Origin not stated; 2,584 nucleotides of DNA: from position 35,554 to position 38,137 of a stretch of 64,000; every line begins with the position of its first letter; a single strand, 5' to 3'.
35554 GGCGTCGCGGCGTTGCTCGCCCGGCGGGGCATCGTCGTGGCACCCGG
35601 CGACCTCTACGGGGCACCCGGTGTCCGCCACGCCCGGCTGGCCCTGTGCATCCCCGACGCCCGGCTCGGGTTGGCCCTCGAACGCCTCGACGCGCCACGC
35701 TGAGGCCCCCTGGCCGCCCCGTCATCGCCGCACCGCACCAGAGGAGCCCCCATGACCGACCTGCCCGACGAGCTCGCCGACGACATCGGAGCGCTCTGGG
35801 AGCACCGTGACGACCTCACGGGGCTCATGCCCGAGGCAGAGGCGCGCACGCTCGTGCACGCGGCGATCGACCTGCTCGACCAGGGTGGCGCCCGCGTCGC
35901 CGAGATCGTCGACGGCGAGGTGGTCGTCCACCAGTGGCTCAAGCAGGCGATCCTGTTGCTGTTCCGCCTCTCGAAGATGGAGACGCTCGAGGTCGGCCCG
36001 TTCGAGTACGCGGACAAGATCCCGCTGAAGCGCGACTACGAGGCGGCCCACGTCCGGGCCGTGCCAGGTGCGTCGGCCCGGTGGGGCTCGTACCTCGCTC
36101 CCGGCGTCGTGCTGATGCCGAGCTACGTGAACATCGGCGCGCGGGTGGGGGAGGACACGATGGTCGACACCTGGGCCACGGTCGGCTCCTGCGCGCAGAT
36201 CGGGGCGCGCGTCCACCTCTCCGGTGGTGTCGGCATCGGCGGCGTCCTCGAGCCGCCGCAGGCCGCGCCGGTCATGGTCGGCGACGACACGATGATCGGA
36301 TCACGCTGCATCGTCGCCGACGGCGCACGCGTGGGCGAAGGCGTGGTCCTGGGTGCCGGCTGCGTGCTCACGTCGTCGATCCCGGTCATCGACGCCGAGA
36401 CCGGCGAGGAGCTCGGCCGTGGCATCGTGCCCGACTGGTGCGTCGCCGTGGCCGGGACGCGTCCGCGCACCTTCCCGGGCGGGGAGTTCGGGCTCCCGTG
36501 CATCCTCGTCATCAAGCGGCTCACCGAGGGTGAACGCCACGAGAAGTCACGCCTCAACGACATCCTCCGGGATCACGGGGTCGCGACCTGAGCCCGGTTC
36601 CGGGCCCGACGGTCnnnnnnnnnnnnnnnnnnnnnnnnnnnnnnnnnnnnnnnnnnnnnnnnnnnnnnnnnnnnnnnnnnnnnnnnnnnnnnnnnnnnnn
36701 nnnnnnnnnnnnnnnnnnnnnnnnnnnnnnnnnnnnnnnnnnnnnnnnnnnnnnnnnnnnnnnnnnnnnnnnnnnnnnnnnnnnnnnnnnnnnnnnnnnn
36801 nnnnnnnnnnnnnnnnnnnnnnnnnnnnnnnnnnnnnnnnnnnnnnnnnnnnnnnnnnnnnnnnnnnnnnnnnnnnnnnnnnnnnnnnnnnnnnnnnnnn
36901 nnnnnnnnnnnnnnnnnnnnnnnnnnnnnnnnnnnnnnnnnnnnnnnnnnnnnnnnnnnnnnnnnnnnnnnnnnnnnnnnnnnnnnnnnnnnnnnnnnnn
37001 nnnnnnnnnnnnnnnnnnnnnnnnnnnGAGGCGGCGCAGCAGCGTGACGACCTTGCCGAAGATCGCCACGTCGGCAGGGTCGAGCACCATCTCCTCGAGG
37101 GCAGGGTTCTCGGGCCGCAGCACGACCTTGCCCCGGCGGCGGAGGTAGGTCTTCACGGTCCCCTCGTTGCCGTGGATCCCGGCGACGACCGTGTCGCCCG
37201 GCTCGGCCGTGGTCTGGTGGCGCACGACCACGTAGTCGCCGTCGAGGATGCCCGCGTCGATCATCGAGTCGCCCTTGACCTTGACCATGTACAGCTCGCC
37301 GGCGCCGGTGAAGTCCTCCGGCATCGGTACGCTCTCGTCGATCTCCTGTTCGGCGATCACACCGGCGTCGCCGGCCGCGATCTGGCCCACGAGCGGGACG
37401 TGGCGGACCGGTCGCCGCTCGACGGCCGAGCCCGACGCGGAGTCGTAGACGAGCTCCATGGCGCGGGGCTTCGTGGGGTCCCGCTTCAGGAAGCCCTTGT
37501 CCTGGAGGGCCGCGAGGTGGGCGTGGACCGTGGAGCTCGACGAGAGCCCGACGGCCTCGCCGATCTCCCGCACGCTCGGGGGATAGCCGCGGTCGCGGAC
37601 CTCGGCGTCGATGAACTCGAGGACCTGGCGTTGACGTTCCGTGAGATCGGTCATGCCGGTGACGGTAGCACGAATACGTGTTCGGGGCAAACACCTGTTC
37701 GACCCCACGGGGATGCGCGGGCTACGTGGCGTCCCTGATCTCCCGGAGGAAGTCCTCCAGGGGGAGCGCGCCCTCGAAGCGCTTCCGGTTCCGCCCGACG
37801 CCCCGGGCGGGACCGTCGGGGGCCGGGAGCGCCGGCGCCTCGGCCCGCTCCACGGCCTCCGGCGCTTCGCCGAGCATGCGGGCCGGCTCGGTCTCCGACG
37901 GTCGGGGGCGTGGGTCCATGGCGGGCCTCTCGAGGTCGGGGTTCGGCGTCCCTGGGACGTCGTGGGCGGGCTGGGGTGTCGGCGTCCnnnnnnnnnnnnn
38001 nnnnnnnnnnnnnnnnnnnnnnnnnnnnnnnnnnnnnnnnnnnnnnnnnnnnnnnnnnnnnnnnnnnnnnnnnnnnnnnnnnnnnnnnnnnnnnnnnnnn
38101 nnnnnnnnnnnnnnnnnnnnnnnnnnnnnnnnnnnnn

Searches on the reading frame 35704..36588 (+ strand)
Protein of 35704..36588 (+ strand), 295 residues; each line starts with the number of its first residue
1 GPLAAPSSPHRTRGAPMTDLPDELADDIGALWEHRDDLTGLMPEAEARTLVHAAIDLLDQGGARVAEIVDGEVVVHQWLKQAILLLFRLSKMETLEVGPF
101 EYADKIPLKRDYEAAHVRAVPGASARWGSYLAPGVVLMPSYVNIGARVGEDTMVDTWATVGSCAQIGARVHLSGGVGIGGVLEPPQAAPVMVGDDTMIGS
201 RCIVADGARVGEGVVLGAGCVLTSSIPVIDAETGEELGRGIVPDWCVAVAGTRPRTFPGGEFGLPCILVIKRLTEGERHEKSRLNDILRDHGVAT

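Call 18: search_protein_families(library=pfam, proteins=[window:35704-36588:+], max_evalue=0.00001)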
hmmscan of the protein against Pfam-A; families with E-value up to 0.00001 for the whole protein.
window:35704-36588:+ (295 aa): 3 families
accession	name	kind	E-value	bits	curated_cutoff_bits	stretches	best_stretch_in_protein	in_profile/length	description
PF14805.11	THDPS_N_2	-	3.3e-19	69.2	25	1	24-89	2-67/67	Tetrahydrodipicolinate N-succinyltransferase N-terminal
PF00132.30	Hexapep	-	2.3e-15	56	27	1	190-223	2-35/36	Bacterial transferase hexapeptide (six repeats)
PF14602.12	Hexapep_2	-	9.8e-09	35.2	27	1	189-223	1-33/34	Hexapeptide repeat of succinyl-transferase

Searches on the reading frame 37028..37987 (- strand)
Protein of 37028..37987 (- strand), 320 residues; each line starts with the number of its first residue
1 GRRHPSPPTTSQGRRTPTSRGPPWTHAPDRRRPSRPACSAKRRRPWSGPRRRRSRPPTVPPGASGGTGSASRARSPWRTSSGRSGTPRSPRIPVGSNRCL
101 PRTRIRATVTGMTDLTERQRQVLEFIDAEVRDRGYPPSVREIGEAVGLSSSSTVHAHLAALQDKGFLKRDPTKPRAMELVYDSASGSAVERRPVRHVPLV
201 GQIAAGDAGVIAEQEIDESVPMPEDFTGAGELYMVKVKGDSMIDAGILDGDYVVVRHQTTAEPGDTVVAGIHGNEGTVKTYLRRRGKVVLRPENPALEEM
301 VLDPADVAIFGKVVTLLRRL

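Call 18: search_protein_families(library=pfam, proteins=[window:37028-37987:-], max_evalue=0.00001)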
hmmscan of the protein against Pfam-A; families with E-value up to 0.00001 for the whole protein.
window:37028-37987:- (320 aa): 2 families
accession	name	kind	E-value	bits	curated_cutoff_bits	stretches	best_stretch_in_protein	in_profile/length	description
PF00717.28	Peptidase_S24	-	7.7e-28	97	23.3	1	198-314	1-116/116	Peptidase S24-like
PF01726.22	LexA_DNA_bind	-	1.1e-27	96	23.7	1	112-176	1-65/65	LexA DNA binding domain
